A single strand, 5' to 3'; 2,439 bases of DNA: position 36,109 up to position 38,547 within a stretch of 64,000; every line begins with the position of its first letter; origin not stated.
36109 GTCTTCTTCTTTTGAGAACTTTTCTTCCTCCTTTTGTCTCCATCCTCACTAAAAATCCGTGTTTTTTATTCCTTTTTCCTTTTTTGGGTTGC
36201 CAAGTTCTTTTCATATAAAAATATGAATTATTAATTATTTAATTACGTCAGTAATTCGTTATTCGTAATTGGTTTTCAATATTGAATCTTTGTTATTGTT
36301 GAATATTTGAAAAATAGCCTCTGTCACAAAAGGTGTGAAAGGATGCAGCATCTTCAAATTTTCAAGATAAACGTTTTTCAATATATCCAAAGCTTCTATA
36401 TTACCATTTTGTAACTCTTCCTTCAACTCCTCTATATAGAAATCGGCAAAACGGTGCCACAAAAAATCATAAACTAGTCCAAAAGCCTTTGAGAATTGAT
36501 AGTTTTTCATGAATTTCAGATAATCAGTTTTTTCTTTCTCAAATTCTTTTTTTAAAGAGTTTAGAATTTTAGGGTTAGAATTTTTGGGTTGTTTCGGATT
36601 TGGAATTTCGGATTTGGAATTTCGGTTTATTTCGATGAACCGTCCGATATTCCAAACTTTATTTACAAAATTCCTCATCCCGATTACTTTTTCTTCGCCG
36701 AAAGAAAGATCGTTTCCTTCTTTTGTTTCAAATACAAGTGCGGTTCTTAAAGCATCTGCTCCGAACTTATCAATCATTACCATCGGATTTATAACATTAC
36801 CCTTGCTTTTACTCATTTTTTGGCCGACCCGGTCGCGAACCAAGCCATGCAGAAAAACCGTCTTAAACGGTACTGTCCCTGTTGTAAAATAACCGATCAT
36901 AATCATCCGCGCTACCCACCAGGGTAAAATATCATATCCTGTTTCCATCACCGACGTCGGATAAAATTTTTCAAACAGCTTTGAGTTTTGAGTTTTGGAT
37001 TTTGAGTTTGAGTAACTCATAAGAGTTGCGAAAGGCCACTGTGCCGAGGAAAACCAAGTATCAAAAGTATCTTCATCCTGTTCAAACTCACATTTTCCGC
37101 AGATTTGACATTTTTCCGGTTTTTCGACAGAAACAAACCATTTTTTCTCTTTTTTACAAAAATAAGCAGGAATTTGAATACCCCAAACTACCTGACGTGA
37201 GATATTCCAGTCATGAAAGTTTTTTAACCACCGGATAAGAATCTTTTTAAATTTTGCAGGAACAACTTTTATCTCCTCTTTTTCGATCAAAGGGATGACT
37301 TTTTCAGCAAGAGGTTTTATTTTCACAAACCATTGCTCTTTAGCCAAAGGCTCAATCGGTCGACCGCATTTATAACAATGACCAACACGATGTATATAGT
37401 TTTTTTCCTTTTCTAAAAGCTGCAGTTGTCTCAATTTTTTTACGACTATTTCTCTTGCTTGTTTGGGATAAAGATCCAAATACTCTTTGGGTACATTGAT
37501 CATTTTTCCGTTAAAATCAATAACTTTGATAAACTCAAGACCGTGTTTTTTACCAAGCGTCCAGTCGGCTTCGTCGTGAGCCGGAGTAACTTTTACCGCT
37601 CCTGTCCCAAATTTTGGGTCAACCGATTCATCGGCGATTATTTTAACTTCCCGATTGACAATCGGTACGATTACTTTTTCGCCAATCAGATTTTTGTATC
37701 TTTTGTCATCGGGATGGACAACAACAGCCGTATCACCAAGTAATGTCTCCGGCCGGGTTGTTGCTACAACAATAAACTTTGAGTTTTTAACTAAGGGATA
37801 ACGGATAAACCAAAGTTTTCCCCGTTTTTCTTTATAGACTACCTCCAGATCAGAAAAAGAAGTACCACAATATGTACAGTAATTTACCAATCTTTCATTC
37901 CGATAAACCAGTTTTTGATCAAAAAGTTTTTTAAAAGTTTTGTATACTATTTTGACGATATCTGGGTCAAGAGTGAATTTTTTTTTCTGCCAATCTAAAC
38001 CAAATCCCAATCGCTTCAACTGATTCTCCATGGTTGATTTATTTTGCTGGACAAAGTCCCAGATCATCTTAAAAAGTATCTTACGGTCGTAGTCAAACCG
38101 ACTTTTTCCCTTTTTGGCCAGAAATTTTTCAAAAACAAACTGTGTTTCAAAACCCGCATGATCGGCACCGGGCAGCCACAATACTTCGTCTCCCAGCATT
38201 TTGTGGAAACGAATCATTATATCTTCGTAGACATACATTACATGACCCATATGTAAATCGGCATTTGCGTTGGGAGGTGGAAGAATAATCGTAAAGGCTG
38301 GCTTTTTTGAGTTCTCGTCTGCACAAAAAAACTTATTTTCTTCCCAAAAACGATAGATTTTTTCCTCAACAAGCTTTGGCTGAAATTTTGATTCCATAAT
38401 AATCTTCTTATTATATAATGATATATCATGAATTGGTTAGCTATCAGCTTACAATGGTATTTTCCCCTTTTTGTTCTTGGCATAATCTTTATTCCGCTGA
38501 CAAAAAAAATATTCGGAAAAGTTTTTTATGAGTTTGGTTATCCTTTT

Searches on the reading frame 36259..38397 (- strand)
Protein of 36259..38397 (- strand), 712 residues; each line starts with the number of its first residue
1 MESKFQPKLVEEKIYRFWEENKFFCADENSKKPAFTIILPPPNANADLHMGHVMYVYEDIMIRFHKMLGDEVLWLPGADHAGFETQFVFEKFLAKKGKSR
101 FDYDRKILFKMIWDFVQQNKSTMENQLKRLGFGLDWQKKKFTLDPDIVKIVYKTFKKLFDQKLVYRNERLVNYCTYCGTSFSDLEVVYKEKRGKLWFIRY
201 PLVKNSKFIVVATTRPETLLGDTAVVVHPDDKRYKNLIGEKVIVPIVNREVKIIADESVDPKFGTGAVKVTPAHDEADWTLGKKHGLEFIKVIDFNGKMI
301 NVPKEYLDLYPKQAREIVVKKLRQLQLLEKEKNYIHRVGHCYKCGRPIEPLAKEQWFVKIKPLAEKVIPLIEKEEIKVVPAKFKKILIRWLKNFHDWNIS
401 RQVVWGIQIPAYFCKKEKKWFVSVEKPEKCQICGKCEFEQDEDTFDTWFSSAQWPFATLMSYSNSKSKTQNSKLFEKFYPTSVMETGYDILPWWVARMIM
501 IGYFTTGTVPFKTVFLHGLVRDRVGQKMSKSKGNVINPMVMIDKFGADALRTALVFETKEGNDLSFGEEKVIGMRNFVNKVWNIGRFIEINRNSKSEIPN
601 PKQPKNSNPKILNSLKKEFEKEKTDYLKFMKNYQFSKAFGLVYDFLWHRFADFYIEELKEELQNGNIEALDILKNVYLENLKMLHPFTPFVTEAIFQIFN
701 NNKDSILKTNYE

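Call 7: search_protein_families(library=pfam, proteins=[window:36259-38397:-], max_evalue=0.01)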
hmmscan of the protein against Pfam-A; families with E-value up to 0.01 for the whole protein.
window:36259-38397:- (712 aa): 4 families
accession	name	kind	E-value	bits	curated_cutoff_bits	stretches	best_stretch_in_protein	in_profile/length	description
PF00133.28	tRNA-synt_1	-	1.8e-114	383.2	22.7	1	13-566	1-413/414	tRNA synthetases class I (I, L, M and V)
PF09334.17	tRNA-synt_1g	-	2e-23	83.3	20.1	2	341-576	169-376/391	tRNA synthetases class I (M)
PF08264.19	Anticodon_1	-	2e-18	67.1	25.1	1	619-711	8-104/148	Anticodon-binding domain of tRNA ligase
PF13603.12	tRNA-synt_1_2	-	2.4e-10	40.7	25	1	239-299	86-146/185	Leucyl-tRNA synthetase, editing domain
